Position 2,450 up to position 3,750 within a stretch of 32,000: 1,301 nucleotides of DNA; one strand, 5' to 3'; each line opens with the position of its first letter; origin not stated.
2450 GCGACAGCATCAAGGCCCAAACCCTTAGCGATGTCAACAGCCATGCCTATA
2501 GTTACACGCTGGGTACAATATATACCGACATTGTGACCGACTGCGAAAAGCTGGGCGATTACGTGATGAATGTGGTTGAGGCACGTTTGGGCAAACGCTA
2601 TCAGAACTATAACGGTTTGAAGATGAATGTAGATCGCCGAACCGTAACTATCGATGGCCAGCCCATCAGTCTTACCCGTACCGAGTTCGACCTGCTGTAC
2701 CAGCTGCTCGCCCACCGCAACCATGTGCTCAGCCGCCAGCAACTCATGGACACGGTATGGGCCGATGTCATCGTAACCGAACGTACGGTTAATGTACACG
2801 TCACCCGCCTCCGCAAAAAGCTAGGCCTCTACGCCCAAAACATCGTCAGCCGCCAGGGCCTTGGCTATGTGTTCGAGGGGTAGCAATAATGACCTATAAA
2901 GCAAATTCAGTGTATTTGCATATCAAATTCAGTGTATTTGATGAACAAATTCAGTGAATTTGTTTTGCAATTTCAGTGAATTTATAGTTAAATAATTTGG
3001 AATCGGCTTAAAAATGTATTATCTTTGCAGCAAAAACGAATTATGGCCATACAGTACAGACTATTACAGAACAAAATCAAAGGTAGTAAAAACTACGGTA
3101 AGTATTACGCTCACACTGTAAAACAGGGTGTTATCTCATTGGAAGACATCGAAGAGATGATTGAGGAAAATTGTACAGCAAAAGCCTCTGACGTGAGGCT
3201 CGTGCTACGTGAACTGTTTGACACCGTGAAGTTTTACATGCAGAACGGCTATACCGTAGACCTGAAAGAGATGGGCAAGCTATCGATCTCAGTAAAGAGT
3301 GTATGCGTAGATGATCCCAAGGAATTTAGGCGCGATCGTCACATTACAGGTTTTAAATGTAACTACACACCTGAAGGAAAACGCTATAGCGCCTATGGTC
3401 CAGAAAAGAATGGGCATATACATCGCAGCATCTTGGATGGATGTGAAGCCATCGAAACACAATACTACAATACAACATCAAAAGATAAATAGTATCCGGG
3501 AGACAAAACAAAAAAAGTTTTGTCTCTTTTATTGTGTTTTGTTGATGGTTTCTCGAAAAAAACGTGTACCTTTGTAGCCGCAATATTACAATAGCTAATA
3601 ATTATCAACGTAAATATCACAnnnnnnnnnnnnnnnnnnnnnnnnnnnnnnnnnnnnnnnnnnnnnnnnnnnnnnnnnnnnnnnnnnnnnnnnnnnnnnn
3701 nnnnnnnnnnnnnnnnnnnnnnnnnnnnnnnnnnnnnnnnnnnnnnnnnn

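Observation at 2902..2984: Four exactly 22-bp-phased direct repeats between the transporter-wHTH fusion and the HU-like promoter: a candidate operator array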

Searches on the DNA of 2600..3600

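Call 22: search_rna_families(source=window, start=2600, end=3600, threshold=evalue, max_evalue=1)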
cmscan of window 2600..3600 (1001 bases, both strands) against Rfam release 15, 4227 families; matches with E-value up to 1: 7.
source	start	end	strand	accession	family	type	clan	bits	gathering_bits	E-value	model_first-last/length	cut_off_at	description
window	2911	2977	+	RF03523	mir-4703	Gene; miRNA;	-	23.7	88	0.035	1-61/61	no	mir-4703 microRNA precursor family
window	2897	2990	+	RF04097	MIR2630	Gene; miRNA;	-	23.5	144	0.032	1-229/229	no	MIR2630 microRNA precursor family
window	2902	2984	+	RF04056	mir-982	Gene; miRNA;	-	23.2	70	0.2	1-89/89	no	mir-982 microRNA precursor family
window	3463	3543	-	RF01462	rli26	Gene; sRNA;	-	22.9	100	0.34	1-188/188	no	Listeria sRNA rli26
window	2896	2967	-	RF04097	MIR2630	Gene; miRNA;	-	21.3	144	0.11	1-229/229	no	MIR2630 microRNA precursor family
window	2897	2969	+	RF03688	mir-3045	Gene; miRNA;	-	20.7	90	0.2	1-75/75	no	mir-3045 microRNA precursor family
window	2903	2983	+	RF00706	mir-263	Gene; miRNA;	CL00093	16.6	51.3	0.61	1-86/86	no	mir-263 microRNA precursor family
